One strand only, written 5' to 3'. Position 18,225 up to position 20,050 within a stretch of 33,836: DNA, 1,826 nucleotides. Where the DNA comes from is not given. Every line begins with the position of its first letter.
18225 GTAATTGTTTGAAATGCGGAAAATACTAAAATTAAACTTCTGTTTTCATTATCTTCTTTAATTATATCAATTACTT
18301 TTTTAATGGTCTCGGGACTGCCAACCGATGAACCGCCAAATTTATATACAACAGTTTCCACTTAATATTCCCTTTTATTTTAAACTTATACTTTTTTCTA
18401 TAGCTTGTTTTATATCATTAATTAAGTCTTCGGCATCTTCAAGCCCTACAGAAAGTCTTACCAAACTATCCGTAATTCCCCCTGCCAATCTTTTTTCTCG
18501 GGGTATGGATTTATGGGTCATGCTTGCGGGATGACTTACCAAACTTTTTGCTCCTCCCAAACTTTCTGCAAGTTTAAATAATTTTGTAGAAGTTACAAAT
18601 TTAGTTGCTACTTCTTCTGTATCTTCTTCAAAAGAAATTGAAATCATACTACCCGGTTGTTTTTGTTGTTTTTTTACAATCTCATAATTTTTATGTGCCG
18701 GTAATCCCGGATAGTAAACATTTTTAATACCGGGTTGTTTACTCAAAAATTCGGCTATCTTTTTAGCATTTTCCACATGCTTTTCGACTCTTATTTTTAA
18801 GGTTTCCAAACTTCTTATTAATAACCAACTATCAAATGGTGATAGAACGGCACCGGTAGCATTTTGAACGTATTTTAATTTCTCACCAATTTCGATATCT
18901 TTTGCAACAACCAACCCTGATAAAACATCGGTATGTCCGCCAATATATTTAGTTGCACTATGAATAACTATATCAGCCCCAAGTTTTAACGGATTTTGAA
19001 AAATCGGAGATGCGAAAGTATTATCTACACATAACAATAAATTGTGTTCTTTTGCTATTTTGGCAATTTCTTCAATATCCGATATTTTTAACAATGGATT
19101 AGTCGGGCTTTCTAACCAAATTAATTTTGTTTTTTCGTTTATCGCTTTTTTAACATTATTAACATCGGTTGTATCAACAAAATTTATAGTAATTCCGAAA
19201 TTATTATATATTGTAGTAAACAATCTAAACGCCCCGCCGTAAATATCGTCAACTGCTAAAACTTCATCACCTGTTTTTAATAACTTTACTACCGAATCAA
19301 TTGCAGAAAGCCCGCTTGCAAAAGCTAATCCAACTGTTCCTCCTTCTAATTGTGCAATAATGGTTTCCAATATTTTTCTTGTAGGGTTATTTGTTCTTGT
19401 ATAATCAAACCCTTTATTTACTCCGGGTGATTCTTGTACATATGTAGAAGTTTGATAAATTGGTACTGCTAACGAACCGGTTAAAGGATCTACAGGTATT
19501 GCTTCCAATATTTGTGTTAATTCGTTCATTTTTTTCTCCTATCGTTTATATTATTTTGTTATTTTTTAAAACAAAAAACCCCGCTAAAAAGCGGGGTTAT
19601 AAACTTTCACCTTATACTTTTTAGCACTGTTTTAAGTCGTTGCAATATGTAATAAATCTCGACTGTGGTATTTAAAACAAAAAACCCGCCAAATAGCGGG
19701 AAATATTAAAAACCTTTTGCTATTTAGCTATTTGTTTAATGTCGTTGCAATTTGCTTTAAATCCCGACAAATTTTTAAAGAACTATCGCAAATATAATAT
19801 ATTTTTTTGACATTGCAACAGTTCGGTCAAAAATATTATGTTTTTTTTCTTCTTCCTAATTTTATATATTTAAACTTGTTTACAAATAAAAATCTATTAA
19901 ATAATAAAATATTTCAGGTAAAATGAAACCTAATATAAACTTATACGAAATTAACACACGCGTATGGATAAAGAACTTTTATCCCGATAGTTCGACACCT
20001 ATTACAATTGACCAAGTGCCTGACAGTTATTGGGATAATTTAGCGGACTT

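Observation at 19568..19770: Two complete riboswitch-plus-terminator units in tandem ahead of the met-type genes (candidate SAM-II-like aptamers)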

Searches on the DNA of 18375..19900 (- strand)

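Call 4: search_rna_families(source=window, start=19500, end=19900, threshold=evalue, max_evalue=10, show_alignments=6)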
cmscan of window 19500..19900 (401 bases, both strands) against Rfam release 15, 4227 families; matches with E-value up to 10: 46.
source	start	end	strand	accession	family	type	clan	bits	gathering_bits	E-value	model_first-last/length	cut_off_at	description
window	19703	19778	-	RF00521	SAM_alpha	Cis-reg; riboswitch;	-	33.8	36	4.5e-06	1-79/79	no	Alpha-proteobacteria SAM riboswitch aptamer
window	19570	19702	-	RF02837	anti-hemB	Gene; sRNA;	-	27.6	49.5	0.00015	1-81/81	no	Burkholderia RNA 7 (anti-hemB)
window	19611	19669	-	RF01726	SAM-II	Cis-reg; riboswitch;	-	25.7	44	0.0081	1-60/60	no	SAM-II riboswitch aptamer (SAM-II long loop)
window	19527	19596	-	RF02980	freshwater-2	Cis-reg;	-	25.3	49.9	0.07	1-84/84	no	freshwater-2 RNA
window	19600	19673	-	RF00521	SAM_alpha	Cis-reg; riboswitch;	-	24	36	0.0021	1-79/79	no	Alpha-proteobacteria SAM riboswitch aptamer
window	19555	19628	-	RF02621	BSnc120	Gene; sRNA;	-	23.2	114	0.0056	1-88/88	no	Brucella sRNA 120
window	19563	19686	-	RF00557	L10_leader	Cis-reg; leader;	-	22.9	44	0.1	1-138/138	no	Ribosomal protein L10 leader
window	19547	19631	-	RF01770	rimP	Cis-reg; leader;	-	22.9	47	0.16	1-102/102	no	Gammaprotebacteria rimP leader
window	19571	19697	-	RF00513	Trp_leader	Cis-reg; leader;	-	22.4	41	0.028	1-100/100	no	Tryptophan operon leader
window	19556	19657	-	RF02579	tsr26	Gene; sRNA;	-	22.1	141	0.43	1-122/122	no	S. aureus tsr26 small RNA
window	19789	19838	+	RF02584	KRAS_3UTR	Cis-reg;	-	22.1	49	3.3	1-49/49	no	KRAS 3' UTR cis-regulatory element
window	19714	19774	-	RF01726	SAM-II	Cis-reg; riboswitch;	-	21.8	44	0.075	1-60/60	no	SAM-II riboswitch aptamer (SAM-II long loop)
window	19568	19627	-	RF02371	PyrG_leader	Cis-reg; leader;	-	21.6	65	1.5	1-78/78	no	PyrG leader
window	19529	19600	+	RF01393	isrJ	Gene; sRNA;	-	21.5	37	0.094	1-75/75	no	isrJ Hfq binding RNA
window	19537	19709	-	RF01578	RUF1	Gene; sRNA;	-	21.3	70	0.064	1-264/264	no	Plasmodium RNA of unkown function RUF1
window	19545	19606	+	RF00521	SAM_alpha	Cis-reg; riboswitch;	-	11.6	36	4.9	1-79/79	no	Alpha-proteobacteria SAM riboswitch aptamer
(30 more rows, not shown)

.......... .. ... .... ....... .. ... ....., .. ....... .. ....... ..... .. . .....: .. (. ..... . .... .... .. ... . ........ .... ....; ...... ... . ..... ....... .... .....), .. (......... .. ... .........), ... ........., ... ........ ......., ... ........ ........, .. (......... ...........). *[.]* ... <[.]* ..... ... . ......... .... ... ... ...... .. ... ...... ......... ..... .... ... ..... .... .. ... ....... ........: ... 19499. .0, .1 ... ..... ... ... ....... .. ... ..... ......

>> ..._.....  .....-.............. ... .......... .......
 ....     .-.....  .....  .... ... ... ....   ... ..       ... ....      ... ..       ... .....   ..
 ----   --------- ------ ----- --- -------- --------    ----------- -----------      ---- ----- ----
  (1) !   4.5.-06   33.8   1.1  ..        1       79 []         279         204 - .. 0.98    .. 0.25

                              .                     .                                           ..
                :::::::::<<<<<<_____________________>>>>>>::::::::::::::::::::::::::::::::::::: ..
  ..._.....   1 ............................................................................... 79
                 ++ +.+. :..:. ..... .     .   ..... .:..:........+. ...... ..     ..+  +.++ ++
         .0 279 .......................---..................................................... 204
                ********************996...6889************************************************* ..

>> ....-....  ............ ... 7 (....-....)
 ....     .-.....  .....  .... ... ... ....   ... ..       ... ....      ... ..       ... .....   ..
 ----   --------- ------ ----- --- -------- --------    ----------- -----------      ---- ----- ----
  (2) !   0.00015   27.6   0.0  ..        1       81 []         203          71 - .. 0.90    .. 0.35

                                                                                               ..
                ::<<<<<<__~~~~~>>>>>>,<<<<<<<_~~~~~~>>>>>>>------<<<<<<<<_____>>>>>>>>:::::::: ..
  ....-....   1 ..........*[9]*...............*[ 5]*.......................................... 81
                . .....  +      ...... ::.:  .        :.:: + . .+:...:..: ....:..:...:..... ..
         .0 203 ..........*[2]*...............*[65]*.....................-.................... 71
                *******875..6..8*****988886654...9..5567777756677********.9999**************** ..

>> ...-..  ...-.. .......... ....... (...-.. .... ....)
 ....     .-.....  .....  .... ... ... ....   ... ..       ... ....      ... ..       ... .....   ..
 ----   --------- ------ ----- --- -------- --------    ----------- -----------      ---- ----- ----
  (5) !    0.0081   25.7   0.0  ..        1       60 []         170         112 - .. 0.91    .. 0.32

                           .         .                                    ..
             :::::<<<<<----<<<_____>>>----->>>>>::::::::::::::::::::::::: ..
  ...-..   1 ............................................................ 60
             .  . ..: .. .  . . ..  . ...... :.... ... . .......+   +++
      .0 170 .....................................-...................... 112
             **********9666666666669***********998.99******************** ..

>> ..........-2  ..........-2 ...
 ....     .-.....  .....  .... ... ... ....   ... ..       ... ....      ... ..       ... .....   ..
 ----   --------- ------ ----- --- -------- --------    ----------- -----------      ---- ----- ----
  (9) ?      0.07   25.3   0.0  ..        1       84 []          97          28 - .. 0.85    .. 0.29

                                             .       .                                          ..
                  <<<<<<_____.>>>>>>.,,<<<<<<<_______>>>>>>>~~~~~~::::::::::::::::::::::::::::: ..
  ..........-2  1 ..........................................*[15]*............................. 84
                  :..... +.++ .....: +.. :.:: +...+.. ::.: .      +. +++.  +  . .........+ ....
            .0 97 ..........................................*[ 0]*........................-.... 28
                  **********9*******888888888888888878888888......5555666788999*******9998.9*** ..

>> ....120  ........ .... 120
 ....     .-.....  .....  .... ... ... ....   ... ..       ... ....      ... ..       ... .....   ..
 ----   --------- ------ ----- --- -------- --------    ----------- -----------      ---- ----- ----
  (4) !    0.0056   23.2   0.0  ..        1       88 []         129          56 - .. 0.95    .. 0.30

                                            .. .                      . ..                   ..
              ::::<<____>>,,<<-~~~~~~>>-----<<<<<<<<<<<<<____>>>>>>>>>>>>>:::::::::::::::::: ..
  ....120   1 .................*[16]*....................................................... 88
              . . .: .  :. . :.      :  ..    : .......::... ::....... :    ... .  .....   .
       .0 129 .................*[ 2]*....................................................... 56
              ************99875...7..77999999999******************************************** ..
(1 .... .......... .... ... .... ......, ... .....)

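Call 13: search_rna_families(sources=[L001, L002, L003, L004, L005, L006, L007, L008, L009, L010, L015, L070, L022, L026, L043, L073], threshold=gathering)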
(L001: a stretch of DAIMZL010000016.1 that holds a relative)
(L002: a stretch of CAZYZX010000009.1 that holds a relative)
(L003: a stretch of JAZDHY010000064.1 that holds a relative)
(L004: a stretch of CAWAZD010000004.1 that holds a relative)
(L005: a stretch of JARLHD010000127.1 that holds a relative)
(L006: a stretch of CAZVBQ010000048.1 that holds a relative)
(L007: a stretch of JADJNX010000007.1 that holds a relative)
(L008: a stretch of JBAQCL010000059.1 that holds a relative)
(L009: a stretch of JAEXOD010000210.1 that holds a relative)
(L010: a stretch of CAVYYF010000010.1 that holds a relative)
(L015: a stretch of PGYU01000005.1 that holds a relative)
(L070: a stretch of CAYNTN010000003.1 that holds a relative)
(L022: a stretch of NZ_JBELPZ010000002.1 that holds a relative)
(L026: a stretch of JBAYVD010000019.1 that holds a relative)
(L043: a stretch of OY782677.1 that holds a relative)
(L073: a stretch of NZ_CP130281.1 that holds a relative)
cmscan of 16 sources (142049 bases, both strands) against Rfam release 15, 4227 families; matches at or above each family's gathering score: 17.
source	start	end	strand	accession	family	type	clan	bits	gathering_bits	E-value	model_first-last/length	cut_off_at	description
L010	3777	3880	+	RF00162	SAM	Cis-reg; riboswitch;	CL00012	93.3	44.4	9.9e-21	1-108/108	no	SAM riboswitch aptamer (S box leader)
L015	3751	3860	+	RF00162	SAM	Cis-reg; riboswitch;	CL00012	93.2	44.4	1e-20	1-108/108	no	SAM riboswitch aptamer (S box leader)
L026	3727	3839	+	RF00162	SAM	Cis-reg; riboswitch;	CL00012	78.9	44.4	1.5e-16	1-108/108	no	SAM riboswitch aptamer (S box leader)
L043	3752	3860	+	RF00162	SAM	Cis-reg; riboswitch;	CL00012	77.6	44.4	3.6e-16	1-108/108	no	SAM riboswitch aptamer (S box leader)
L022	3750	3853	+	RF00162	SAM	Cis-reg; riboswitch;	CL00012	76.5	44.4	7.6e-16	1-108/108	no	SAM riboswitch aptamer (S box leader)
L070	3727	3843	+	RF00162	SAM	Cis-reg; riboswitch;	CL00012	75.4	44.4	1.5e-15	1-108/108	no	SAM riboswitch aptamer (S box leader)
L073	3746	3864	+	RF00162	SAM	Cis-reg; riboswitch;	CL00012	68.7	44.4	1.4e-13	1-108/108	no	SAM riboswitch aptamer (S box leader)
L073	7002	7117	+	RF00162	SAM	Cis-reg; riboswitch;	CL00012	68.3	44.4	1.8e-13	1-108/108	no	SAM riboswitch aptamer (S box leader)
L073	3560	3619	-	RF01726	SAM-II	Cis-reg; riboswitch;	-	64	44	1.2e-09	1-60/60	no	SAM-II riboswitch aptamer (SAM-II long loop)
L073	7172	7248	-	RF01705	Flavo-1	Gene; sRNA;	-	57.5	42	1.5e-09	1-76/76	no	Flavo-1 RNA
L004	5876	5961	-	RF00005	tRNA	Gene; tRNA;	CL00001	55.8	29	5.6e-09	1-71/71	no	tRNA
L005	5883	5968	-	RF00005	tRNA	Gene; tRNA;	CL00001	55.8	29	5.6e-09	1-71/71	no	tRNA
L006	3594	3669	+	RF00521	SAM_alpha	Cis-reg; riboswitch;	-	42.5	36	7.3e-06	1-79/79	no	Alpha-proteobacteria SAM riboswitch aptamer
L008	3855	3931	+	RF00521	SAM_alpha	Cis-reg; riboswitch;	-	41.1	36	1.7e-05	1-79/79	no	Alpha-proteobacteria SAM riboswitch aptamer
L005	1359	1432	+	RF00521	SAM_alpha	Cis-reg; riboswitch;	-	37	36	0.00022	1-79/79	no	Alpha-proteobacteria SAM riboswitch aptamer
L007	3752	3826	+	RF00521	SAM_alpha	Cis-reg; riboswitch;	-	36.2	36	0.00036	1-79/79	no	Alpha-proteobacteria SAM riboswitch aptamer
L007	3858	3933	+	RF00521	SAM_alpha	Cis-reg; riboswitch;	-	36.1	36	0.00039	1-79/79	no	Alpha-proteobacteria SAM riboswitch aptamer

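Call 28: build_rna_model(alignment_id=A2, structure=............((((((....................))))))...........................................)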
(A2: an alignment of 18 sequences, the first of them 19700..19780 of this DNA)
Model R1 built from alignment A2 (18 sequences, 87 columns); structure: as given.
model positions 81; base pairs 6; branch points 0; effective number of sequences 4.28; information 0.7 bits per position. Calibrated on 0.2 Mb of random sequence (short: E-values are rough).
structure used (alignment columns):
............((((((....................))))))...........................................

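Call 29: search_with_rna_model(model_id=R1, sources=[window, L001, L002, L003, L004, L005, L006, L007, L008, L009, L010, L011, L012, L013, L014, L015, L016, L017, L018, L019, L020, L021, L022, L023, L024, L025, L026, L027, L028, L029, L030, L031, L032, L033, L034, L035, L036, L037, L038, L039, L040, L041, L042, L043, L044, L045, L046, L047, L048, L049, L050, L051, L052, L053, L054, L055, L056, L057, L058, L059, L060, L061, L062, L063, L064, L065, L066, L067, L068, L069, L070, L071, L072, L073, L074, L075, L076, L077, L078, L079, L080], max_evalue=1)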
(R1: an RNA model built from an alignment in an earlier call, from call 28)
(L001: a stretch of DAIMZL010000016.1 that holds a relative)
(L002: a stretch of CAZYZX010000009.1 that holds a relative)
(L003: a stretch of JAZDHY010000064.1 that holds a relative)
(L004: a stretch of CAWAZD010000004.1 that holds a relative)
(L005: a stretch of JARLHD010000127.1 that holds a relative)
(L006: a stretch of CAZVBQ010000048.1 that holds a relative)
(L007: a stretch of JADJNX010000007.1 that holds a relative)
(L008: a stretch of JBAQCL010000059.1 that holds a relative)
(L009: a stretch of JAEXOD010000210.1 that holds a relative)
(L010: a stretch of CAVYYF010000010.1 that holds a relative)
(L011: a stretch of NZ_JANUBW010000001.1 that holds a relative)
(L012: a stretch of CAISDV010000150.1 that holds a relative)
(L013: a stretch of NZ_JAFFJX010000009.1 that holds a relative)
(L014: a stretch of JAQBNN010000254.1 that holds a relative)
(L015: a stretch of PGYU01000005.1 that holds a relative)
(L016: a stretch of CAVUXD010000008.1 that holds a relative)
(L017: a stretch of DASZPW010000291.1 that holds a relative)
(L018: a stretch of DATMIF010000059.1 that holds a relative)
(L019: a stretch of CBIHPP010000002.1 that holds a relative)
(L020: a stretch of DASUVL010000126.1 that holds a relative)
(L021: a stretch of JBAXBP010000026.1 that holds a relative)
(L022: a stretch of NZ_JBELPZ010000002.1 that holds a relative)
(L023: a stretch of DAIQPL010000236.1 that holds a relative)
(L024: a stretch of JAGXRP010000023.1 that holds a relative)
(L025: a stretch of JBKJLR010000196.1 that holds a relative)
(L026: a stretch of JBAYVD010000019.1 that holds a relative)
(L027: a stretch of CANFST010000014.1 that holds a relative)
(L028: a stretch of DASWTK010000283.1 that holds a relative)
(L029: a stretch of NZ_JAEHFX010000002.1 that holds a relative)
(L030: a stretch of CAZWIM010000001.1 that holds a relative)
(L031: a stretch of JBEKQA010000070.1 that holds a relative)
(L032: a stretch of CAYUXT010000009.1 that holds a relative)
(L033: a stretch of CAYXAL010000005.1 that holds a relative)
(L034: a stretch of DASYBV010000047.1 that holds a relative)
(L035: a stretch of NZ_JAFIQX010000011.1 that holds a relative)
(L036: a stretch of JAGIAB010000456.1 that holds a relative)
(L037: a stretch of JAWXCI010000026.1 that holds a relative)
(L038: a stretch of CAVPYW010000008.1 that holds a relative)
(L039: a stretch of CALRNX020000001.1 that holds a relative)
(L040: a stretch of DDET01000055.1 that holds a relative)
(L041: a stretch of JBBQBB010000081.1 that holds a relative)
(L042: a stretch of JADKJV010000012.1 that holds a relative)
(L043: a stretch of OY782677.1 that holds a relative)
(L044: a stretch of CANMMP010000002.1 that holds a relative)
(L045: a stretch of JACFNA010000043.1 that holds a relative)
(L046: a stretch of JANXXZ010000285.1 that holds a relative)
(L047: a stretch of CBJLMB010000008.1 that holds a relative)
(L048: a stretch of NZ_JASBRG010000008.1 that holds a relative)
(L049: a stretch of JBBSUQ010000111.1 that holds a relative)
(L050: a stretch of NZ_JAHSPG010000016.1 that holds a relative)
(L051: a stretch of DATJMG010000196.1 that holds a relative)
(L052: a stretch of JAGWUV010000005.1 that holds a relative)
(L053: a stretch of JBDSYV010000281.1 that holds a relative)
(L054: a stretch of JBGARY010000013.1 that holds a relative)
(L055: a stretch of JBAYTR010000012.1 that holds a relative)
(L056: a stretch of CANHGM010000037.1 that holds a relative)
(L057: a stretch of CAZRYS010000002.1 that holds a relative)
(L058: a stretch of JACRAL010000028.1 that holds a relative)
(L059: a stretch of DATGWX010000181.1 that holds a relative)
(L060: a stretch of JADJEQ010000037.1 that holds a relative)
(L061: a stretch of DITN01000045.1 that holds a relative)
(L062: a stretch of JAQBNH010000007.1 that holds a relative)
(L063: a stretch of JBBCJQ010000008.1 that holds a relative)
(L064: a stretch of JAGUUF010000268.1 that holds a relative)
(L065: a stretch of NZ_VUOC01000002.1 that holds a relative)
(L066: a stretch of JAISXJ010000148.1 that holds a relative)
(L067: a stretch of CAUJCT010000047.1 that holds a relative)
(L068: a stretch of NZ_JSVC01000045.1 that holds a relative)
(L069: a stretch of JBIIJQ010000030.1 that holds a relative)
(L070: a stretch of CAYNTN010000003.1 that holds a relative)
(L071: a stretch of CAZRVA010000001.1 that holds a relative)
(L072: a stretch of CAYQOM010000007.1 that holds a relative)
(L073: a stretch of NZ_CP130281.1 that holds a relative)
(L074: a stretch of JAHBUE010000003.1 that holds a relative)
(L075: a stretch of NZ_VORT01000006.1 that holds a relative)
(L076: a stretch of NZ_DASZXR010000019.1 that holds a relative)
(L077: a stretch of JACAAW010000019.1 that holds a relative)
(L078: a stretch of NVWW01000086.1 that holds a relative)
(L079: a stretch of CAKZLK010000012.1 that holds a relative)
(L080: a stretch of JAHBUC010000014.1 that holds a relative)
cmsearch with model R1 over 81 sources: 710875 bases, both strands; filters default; matches with E-value up to 1: 26.
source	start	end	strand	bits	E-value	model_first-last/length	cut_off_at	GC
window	19700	19780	-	86.4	4.6e-18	1-81/81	no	0.26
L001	3746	3826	+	84.1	1.8e-17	1-81/81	no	0.27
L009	3559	3639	+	83.6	2.3e-17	1-81/81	no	0.26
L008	3853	3934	+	78.7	4.2e-16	1-81/81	no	0.32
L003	3657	3738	+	78.5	4.6e-16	1-81/81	no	0.22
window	19597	19675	-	77.8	7.3e-16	1-81/81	no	0.28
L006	3592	3672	+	77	1.2e-15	1-81/81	no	0.38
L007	3750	3830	+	76.8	1.3e-15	1-81/81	no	0.35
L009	3666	3744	+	76.7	1.3e-15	1-81/81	no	0.29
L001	3854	3932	+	76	2e-15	1-81/81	no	0.29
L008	3748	3827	+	75.5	2.7e-15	1-81/81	no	0.29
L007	3856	3936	+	75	3.8e-15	1-81/81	no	0.33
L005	1357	1435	+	74.2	5.8e-15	1-81/81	no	0.35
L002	3862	3940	+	72.2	1.9e-14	1-81/81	no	0.34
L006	3487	3566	+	71.5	2.9e-14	1-81/81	no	0.35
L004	3756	3837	+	70.9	4e-14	1-81/81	no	0.34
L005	1254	1334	+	69.9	7.2e-14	1-81/81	no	0.32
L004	3857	3935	+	68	2.3e-13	1-81/81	no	0.33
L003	3855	3932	+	32.1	0.00032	1-81/81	no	0.35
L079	3546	3623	-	22.4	0.093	1-81/81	no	0.35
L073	3548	3625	-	20.8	0.24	1-81/81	no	0.36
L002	3928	3987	-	19.5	0.52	1-81/81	no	0.28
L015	5808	5891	+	18.9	0.73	1-81/81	no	0.26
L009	3731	3789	-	18.5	0.94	1-81/81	no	0.27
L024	5809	5892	+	18.5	0.95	1-81/81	no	0.26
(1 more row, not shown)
